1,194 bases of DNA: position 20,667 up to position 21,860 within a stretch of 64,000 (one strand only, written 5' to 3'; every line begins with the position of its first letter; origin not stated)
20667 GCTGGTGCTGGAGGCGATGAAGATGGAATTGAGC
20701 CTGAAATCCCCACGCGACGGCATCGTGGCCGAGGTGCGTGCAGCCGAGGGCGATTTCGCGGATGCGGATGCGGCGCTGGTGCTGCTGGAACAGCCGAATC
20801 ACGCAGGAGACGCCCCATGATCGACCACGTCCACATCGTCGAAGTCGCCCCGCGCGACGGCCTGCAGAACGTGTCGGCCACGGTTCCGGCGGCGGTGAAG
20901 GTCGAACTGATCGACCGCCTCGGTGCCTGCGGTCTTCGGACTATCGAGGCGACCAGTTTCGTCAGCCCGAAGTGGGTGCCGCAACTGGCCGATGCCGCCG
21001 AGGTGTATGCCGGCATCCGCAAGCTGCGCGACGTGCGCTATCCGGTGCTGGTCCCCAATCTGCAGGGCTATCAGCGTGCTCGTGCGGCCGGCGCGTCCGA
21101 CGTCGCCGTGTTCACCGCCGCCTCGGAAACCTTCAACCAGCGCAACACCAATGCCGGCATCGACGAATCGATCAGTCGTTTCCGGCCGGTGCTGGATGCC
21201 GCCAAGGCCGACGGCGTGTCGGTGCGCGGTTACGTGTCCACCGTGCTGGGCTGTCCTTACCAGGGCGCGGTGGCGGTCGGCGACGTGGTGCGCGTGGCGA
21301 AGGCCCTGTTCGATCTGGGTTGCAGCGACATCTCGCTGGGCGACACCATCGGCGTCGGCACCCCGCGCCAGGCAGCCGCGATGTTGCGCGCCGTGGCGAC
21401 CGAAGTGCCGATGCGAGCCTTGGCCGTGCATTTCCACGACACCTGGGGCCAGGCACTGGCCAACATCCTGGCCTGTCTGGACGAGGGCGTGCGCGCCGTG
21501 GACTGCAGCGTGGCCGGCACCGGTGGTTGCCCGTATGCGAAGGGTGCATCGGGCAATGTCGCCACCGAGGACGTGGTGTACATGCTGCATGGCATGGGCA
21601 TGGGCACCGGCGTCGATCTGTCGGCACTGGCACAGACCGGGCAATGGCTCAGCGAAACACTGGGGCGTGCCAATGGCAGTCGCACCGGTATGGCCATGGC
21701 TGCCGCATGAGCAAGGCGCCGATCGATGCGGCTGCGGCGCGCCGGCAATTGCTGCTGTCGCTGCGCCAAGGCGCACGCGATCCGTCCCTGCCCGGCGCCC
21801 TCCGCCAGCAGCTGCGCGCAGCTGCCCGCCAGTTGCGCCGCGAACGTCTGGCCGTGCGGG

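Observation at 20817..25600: Leucine-catabolic operon extended by a PAS-GGDEF-EAL protein, a GNAT and an SDR, all with overlapping start/stop codons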

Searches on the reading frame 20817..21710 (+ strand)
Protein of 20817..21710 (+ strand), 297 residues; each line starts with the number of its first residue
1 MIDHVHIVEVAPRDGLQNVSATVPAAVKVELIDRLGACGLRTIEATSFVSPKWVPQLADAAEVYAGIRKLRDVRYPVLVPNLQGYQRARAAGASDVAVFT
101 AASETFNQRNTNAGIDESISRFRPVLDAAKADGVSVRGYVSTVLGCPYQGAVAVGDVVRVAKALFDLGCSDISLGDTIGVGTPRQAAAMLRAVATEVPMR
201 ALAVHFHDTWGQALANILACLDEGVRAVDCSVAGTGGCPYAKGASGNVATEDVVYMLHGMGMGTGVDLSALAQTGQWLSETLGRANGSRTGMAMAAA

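Call 5: search_protein_families(library=pfam, proteins=[window:20817-21710:+])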
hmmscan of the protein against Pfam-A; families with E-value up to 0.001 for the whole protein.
window:20817-21710:+ (297 aa): 1 family
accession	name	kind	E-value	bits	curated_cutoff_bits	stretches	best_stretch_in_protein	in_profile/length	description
PF00682.25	HMGL-like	-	8.4e-51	173.3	29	1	5-276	2-258/260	HMGL-like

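Call 41: search_protein_families(library=ncbifam, proteins=[window:20817-21710:+], max_evalue=0.00001)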
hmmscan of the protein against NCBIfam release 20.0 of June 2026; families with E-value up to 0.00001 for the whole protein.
window:20817-21710:+ (297 aa): 21 families
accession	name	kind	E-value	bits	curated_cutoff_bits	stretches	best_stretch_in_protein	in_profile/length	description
NF004283.0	PRK05692.1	subfamily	7.5e-130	432.4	246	1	3-295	5-297/300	hydroxymethylglutaryl-CoA lyase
TIGR02146.1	LysS_fung_arch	equivalog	2.9e-19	69.5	413.55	1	11-236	5-220/344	homocitrate synthase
NF002085.0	PRK00915.1-2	subfamily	2.7e-18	66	517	1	3-280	12-273/504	2-isopropylmalate synthase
TIGR02660.1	nifV_homocitr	equivalog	1.8e-16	60.4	462.9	1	5-284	2-265/365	homocitrate synthase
TIGR02090.1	LEU1_arch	subfamily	8.1e-16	58.1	484.75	1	5-280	1-260/363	isopropylmalate/citramalate/homocitrate synthases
TIGR00973.1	leuA_bact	equivalog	5.9e-15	54.7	598.7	1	5-281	2-273/494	2-isopropylmalate synthase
NF002086.0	PRK00915.1-3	equivalog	8.7e-15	54.2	532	1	4-280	6-277/516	2-isopropylmalate synthase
NF002087.0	PRK00915.1-4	equivalog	8.9e-15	54.2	729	1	157-278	153-275/516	2-isopropylmalate synthase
NF006761.0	PRK09282.1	domain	2.8e-14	52.5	402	1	127-281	130-273/591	pyruvate carboxylase subunit B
NF002084.0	PRK00915.1-1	equivalog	6.2e-14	51.4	748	1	2-278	2-273/523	2-isopropylmalate synthase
NF041069.1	IPMS_Sufob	equivalog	1.7e-13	50.6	600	1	6-282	2-264/371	isopropylmalate synthase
NF008985.0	PRK12331.1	equivalog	5.7e-12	45.1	718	1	154-279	153-271/465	oxaloacetate decarboxylase subunit alpha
NF006049.0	PRK08195.1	subfamily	8.3e-12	44.8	229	1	156-276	149-264/344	4-hyroxy-2-oxovalerate/4-hydroxy-2-oxopentanoic acid aldolase,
TIGR03217.1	4OH_2_O_val_ald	equivalog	3.2e-11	43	286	1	156-274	144-257/334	4-hydroxy-2-oxovalerate aldolase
TIGR01108.1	oadA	equivalog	1.5e-10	40.2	756.5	1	126-279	124-266/582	sodium-extruding oxaloacetate decarboxylase subunit alpha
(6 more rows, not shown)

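Call 53: find_homologous_proteins(query=window:20817-21710:+, max_evalue=1e-60)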
Query window:20817-21710:+ (297 aa): 8000 proteins with E <= 1e-60 among 8000 candidates; the best 120 are listed.
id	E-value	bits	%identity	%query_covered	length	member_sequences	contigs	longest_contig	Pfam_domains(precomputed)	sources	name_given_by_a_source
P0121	1.3e-189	647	100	100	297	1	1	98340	PF00682.26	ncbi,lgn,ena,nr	ncbi:MAG: hydroxymethylglutaryl-CoA lyase [Pseudoxanthomonas suwonensis]|nr:MAG: hydroxymethylglutar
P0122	1.7e-189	646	100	100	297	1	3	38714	PF00682.26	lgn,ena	-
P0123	4.8e-189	645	99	100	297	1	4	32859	PF00682.26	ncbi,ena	-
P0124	5.0e-189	645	99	100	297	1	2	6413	PF00682.26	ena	-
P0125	2.7e-188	642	99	100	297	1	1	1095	PF00682.26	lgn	-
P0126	8.8e-188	641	99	100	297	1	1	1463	PF00682.26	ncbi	-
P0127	1.0e-185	634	98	100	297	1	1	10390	PF00682.26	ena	-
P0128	6.0e-185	631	98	100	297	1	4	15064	PF00682.26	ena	-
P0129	1.2e-184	630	98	100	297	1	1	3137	PF00682.26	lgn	-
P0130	1.9e-184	630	98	100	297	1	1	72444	PF00682.26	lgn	-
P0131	2.8e-181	619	96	100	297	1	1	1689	PF00682.26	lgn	-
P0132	1.1e-164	565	86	100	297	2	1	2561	PF00682.26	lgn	-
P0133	8.0e-142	490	77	96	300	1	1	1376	PF00682.26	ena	-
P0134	5.5e-141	487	76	100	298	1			PF00682.26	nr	nr:hydroxymethylglutaryl-CoA lyase [Luteimonas saliphila]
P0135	6.4e-141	487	77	99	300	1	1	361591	PF00682.26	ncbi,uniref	ncbi:hydroxymethylglutaryl-CoA lyase [Luteimonas saliphila]|uniref:hydroxymethylglutaryl-CoA lyase n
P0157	1.4e-139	483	75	97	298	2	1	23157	PF00682.26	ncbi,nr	ncbi:MAG: hydroxymethylglutaryl-CoA lyase [Dokdonella sp.]|nr:hydroxymethylglutaryl-CoA lyase [Dokdo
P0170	2.8e-139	482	75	100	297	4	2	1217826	PF00682.26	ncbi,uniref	ncbi:hydroxymethylglutaryl-CoA lyase [Luteibacter sp. PPL201]|uniref:Hydroxymethylglutaryl-CoA lyase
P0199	7.7e-139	480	75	100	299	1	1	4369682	PF00682.26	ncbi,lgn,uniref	ncbi:hydroxymethylglutaryl-CoA lyase [[Pseudomonas] boreopolis]|uniref:hydroxymethylglutaryl-CoA lya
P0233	1.9e-138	479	75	99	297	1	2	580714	PF00682.26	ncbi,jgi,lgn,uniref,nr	ncbi:hydroxymethylglutaryl-CoA lyase [Stenotrophomonas acidaminiphila]|uniref:hydroxymethylglutaryl-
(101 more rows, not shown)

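Call 54: find_encoding_contigs(protein=P0233, flank=8000, max_places=1)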
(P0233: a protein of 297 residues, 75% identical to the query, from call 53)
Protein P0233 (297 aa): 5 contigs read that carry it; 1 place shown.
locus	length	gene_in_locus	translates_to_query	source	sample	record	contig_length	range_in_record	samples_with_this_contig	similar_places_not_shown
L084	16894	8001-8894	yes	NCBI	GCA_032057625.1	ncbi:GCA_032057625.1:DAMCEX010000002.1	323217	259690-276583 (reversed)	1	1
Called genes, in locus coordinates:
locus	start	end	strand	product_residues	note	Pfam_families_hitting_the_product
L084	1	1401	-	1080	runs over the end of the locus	PF25596:CPSase_L_D1, PF02786:CPSase_L_D2, PF07478:Dala_Dala_lig_C (weak), PF02787:CPSase_L_D3, PF25596:CPSase_L_D1, PF02786:CPSase_L_D2, PF02222:ATP-grasp, PF02142:MGS, +3 more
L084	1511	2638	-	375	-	PF00988:CPSase_sm_chain, PF00117:GATase, PF07722:Peptidase_C26 (faint)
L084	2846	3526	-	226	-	PF01113:DapB_N, PF05173:DapB_C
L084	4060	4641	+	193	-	PF02525:Flavodoxin_2, PF03358:FMN_red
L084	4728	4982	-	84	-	PF20228:DUF6587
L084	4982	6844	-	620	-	PF01926:MMR_HSR1, PF02421:FeoB_N, PF07670:Gate, PF07664:FeoB_C, PF07670:Gate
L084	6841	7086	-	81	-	PF04023:FeoA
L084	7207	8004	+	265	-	PF00378:ECH_1, PF16113:ECH_2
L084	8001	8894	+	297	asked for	PF00682:HMGL-like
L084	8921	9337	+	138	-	PF13827:DUF4189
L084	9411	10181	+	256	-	PF00106:adh_short, PF08659:KR, PF13561:adh_short_C2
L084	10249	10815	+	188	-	PF08207:EFP_N, PF01132:EFP, PF09285:Elong-fact-P_C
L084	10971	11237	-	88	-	PF10006:DUF2249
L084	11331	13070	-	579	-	PF25226:DUF7844, PF13387:Lnb_N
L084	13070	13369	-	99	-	PF09498:DUF2388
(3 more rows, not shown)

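Call 55: find_encoding_contigs(protein=P0170, flank=8000, max_places=1)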
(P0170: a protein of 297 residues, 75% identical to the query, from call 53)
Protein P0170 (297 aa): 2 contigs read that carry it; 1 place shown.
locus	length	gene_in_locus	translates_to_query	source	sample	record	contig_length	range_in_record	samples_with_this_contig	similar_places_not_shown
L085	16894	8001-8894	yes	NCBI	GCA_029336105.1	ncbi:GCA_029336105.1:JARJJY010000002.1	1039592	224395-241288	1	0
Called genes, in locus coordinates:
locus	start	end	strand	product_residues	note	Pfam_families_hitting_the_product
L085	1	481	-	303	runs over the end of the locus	PF12146:Hydrolase_4, PF00561:Abhydrolase_1 (weak)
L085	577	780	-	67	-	PF00313:CSD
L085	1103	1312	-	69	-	PF00313:CSD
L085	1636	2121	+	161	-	-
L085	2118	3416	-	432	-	PF06224:AlkZ-like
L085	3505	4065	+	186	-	-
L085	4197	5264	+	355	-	PF02253:PLA1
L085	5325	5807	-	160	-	PF00254:FKBP_C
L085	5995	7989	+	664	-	PF00289:Biotin_carb_N, PF02222:ATP-grasp, PF02786:CPSase_L_D2, PF07478:Dala_Dala_lig_C, PF02785:Biotin_carb_C, PF21139:BT_MCC_alpha, PF00364:Biotin_lipoyl, PF25973:BSH_CzcB (faint)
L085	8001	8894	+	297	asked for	PF00682:HMGL-like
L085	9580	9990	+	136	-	PF00583:Acetyltransf_1, PF13673:Acetyltransf_10, PF13508:Acetyltransf_7, PF08445:FR47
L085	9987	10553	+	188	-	PF13420:Acetyltransf_4, PF00583:Acetyltransf_1, PF13508:Acetyltransf_7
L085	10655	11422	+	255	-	PF00106:adh_short, PF08659:KR (weak), PF13561:adh_short_C2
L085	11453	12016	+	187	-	PF08207:EFP_N, PF01132:EFP, PF09285:Elong-fact-P_C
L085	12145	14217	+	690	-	PF12805:FUSC-like (weak), PF04632:FUSC, PF13515:FUSC_2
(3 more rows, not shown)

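Call 56: find_encoding_contigs(protein=P0157, flank=8000, max_places=1)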
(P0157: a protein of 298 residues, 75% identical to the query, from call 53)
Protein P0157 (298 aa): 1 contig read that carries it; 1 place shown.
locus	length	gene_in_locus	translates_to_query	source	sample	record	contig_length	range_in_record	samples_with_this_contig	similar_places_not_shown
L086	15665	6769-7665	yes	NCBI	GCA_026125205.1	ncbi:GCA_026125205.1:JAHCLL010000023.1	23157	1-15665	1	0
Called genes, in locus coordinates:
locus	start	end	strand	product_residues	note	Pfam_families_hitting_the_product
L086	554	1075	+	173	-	-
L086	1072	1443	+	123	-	-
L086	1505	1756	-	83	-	PF20228:DUF6587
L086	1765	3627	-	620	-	PF01926:MMR_HSR1, PF02421:FeoB_N, PF07670:Gate, PF07664:FeoB_C, PF07670:Gate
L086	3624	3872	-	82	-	PF04023:FeoA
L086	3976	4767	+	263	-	PF00378:ECH_1, PF16113:ECH_2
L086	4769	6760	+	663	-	PF00289:Biotin_carb_N, PF02222:ATP-grasp (faint), PF02786:CPSase_L_D2, PF07478:Dala_Dala_lig_C, PF25973:BSH_CzcB (faint), PF02785:Biotin_carb_C, PF21139:BT_MCC_alpha, PF00364:Biotin_lipoyl, +1 more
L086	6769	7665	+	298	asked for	PF00682:HMGL-like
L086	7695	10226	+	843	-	PF00989:PAS, PF13188:PAS_8 (faint), PF08448:PAS_4 (weak), PF13426:PAS_9, PF08447:PAS_3 (faint), PF08448:PAS_4, PF00990:GGDEF, PF00563:EAL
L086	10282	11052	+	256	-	PF00106:adh_short, PF08659:KR (weak), PF13561:adh_short_C2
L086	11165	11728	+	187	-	PF08207:EFP_N, PF01132:EFP, PF09285:Elong-fact-P_C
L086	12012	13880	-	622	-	PF02518:HATPase_c (weak), PF13589:HATPase_c_3, PF00183:HSP90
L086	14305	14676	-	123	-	PF01245:Ribosomal_L19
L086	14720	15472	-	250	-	PF01746:tRNA_m1G_MT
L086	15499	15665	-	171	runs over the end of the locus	PF01782:RimM, PF05239:PRC, PF24986:PRC_RimM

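Call 57: find_encoding_contigs(protein=P0121, flank=3000, max_places=3)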
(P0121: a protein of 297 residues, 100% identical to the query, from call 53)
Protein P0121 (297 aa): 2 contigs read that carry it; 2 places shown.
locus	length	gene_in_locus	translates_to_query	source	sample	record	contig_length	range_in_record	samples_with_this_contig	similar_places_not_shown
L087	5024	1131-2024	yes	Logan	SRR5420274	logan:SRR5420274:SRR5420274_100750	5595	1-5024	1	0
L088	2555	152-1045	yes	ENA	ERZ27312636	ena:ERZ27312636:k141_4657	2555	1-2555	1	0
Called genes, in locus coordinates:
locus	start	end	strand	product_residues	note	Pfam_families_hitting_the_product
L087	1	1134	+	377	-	?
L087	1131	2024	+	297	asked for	PF00682:HMGL-like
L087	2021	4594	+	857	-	PF00989:PAS, PF08448:PAS_4, PF13188:PAS_8 (faint), PF13426:PAS_9, PF00990:GGDEF, PF00563:EAL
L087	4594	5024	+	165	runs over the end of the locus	PF00583:Acetyltransf_1, PF13673:Acetyltransf_10 (weak), PF13508:Acetyltransf_7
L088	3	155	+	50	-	?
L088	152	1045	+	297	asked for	PF00682:HMGL-like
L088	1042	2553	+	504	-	?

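Call 58: find_encoding_contigs(protein=P0199, flank=8000, max_places=1)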
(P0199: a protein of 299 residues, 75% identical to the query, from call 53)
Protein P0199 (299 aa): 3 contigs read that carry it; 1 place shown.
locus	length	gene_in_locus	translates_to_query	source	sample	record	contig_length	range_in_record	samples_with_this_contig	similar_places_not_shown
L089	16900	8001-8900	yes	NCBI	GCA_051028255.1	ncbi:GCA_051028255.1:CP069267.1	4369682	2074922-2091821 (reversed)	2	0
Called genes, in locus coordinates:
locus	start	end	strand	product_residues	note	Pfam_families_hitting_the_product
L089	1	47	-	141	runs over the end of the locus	PF05635:23S_rRNA_IVP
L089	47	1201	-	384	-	PF00988:CPSase_sm_chain, PF00117:GATase, PF07722:Peptidase_C26 (faint)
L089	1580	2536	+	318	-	PF01047:MarR, PF12802:MarR_2, PF13463:HTH_27, PF00583:Acetyltransf_1, PF13673:Acetyltransf_10, PF13508:Acetyltransf_7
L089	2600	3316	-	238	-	PF01113:DapB_N, PF05173:DapB_C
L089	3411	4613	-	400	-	PF00155:Aminotran_1_2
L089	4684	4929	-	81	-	PF20228:DUF6587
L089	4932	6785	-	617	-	PF01926:MMR_HSR1, PF02421:FeoB_N, PF04548:AIG1 (weak), PF07670:Gate, PF07664:FeoB_C, PF07670:Gate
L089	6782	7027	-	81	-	PF04023:FeoA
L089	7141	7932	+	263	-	PF00378:ECH_1, PF16113:ECH_2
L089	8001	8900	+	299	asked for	PF00682:HMGL-like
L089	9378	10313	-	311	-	PF12146:Hydrolase_4, PF00561:Abhydrolase_1 (weak), PF12697:Abhydrolase_6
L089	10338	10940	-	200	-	PF00440:TetR_N, PF16925:TetR_C_13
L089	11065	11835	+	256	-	PF00106:adh_short, PF08659:KR, PF23441:SDR (weak), PF13561:adh_short_C2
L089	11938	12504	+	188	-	PF08207:EFP_N, PF01132:EFP, PF09285:Elong-fact-P_C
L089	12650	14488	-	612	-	PF25226:DUF7844, PF13387:Lnb_N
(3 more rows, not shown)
